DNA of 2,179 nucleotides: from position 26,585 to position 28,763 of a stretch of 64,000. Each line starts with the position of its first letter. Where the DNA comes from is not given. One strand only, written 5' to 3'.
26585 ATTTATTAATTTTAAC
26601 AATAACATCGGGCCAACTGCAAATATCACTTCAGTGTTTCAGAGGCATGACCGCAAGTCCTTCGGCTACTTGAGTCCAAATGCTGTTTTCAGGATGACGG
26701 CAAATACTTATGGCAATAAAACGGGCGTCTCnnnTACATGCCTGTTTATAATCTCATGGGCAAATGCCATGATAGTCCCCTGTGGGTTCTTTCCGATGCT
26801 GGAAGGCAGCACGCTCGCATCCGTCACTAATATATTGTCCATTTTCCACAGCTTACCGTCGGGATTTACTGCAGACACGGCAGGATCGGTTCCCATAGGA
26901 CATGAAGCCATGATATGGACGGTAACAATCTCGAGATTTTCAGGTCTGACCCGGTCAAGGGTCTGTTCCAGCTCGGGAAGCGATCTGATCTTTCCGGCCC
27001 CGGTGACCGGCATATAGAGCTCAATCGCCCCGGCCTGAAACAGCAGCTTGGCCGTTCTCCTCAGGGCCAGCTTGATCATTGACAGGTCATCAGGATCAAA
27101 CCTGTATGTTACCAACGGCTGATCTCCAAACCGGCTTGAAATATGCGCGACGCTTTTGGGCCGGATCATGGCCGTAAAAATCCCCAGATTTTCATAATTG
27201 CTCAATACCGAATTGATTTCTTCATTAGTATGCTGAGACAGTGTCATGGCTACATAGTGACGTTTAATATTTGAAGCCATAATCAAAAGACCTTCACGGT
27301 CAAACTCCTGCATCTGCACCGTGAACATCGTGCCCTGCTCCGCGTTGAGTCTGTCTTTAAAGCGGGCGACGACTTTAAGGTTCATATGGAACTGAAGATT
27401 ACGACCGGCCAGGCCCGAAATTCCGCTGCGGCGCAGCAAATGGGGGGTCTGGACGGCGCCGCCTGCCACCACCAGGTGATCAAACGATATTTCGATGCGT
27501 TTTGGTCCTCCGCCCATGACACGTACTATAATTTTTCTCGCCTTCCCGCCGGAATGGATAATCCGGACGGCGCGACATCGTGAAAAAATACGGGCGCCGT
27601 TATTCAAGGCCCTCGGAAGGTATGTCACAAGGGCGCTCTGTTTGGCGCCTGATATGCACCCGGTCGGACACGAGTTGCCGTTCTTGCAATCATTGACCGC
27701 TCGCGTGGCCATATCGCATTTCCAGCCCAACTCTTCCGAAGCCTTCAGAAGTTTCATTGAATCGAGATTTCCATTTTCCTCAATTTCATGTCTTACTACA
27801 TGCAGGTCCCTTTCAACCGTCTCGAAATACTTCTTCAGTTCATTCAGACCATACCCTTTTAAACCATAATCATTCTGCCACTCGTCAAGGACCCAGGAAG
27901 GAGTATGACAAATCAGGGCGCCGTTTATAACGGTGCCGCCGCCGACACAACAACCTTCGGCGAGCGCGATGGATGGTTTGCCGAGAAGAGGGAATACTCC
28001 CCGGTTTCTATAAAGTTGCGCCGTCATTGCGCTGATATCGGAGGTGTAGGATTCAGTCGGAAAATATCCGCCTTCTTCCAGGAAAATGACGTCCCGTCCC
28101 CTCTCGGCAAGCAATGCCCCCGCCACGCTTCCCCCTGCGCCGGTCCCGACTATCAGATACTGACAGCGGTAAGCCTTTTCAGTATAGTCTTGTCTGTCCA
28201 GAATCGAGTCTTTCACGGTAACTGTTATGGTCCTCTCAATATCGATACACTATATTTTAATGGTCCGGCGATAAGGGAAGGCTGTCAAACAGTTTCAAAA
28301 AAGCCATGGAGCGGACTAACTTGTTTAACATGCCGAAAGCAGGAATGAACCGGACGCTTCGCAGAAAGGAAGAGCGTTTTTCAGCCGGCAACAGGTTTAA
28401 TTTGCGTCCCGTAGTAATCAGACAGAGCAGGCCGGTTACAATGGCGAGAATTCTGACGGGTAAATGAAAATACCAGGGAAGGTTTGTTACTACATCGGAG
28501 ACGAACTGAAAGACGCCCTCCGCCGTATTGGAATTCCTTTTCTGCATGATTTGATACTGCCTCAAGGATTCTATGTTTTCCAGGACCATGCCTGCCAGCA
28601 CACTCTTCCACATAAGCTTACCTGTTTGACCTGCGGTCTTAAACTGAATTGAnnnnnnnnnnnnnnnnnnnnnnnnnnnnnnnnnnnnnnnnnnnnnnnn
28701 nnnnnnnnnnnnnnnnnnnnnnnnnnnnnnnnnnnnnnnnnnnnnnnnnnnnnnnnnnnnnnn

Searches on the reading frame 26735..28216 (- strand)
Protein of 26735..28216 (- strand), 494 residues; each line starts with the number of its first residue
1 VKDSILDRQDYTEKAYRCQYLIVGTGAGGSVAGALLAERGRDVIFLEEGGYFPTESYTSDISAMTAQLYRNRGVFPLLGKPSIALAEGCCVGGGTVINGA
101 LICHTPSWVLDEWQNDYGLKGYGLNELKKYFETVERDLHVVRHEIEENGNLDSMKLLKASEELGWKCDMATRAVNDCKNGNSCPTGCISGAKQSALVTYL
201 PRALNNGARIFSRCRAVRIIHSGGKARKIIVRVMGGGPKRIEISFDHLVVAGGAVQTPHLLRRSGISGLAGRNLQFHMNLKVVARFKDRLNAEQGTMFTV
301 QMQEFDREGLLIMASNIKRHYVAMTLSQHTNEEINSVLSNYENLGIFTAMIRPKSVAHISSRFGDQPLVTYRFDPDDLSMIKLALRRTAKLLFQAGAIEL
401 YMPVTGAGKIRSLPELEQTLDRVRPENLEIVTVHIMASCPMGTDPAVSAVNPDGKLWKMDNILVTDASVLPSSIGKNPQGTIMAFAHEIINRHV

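Call 5: search_protein_families(library=pfam, proteins=[window:26735-28216:-])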
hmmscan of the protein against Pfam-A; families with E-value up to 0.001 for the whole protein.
window:26735-28216:- (494 aa): 5 families
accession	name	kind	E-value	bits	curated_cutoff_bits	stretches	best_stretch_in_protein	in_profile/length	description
PF00732.25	GMC_oxred_N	-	6.1e-46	157.4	23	1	66-278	2-217/218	GMC oxidoreductase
PF05199.19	GMC_oxred_C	-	2.9e-20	73.7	24.6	1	369-486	22-139/139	GMC oxidoreductase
PF01266.30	DAO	-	1.3e-05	25.4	27.9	1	20-256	2-206/353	FAD dependent oxidoreductase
PF00890.30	FAD_binding_2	-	0.00017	21.3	20.4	0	21-57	3-39/414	FAD binding domain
PF13450.12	NAD_binding_8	-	0.00023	21.8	21.9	1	22-50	1-29/68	NAD(P)-binding Rossmann-like domain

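Call 90: search_protein_families(library=ncbifam, proteins=[window:26735-28216:-], max_evalue=0.000001)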
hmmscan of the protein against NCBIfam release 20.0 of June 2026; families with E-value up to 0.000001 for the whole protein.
window:26735-28216:- (494 aa): 7 families
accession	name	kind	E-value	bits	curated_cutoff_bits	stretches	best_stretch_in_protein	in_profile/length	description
TIGR03970.1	mycofact_MftG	equivalog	2.4e-20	73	387.45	1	20-488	3-481/487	mycofactocin dehydrogenase MftG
NF002550.0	PRK02106.1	subfamily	6.4e-20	71.2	605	1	17-267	5-273/563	choline dehydrogenase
TIGR04542.1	GMC_mycofac_2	equivalog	2.3e-18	66.5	400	1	21-297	3-266/425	mycofactocin system GMC family oxidoreductase MftG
TIGR01810.1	betA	equivalog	1.4e-17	63.5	732.1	1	20-268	2-267/532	choline dehydrogenase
NF058674.1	CholsOxChoxAB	equivalog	1.9e-17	63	850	1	14-150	2-140/535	cholesterol oxidase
NF038210.1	GMC_mycofac_3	equivalog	2.1e-09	36.8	300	0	21-117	2-96/418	mycofactocin system GMC family oxidoreductase MftG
TIGR02462.1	pyranose_ox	equivalog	6.7e-07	28.6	544.9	0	432-486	482-536/548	pyranose oxidase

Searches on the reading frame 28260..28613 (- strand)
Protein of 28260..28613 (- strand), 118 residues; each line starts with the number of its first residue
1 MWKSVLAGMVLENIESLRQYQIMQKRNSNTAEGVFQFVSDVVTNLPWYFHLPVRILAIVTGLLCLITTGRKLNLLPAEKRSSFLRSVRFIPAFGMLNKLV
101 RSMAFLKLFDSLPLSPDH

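Call 5: search_protein_families(library=pfam, proteins=[window:28260-28613:-])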
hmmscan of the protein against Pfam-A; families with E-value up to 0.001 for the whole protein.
window:28260-28613:- (118 aa): 0 families

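Call 40: search_protein_families(library=pfam, proteins=[window:28260-28613:-], max_evalue=10)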
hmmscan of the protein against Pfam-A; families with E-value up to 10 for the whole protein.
window:28260-28613:- (118 aa): 2 families
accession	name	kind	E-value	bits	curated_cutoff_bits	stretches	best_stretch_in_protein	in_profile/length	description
PF00999.27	Na_H_Exchanger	-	0.026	13.8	26.2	1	5-112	236-343/375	Sodium/hydrogen exchanger, transmembrane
PF02118.27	Srg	-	0.031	14.4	22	1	34-90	157-212/275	Srg family chemoreceptor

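Call 90: search_protein_families(library=ncbifam, proteins=[window:28260-28613:-], max_evalue=0.000001)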
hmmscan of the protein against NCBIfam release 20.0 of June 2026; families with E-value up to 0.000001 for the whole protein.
window:28260-28613:- (118 aa): 0 families
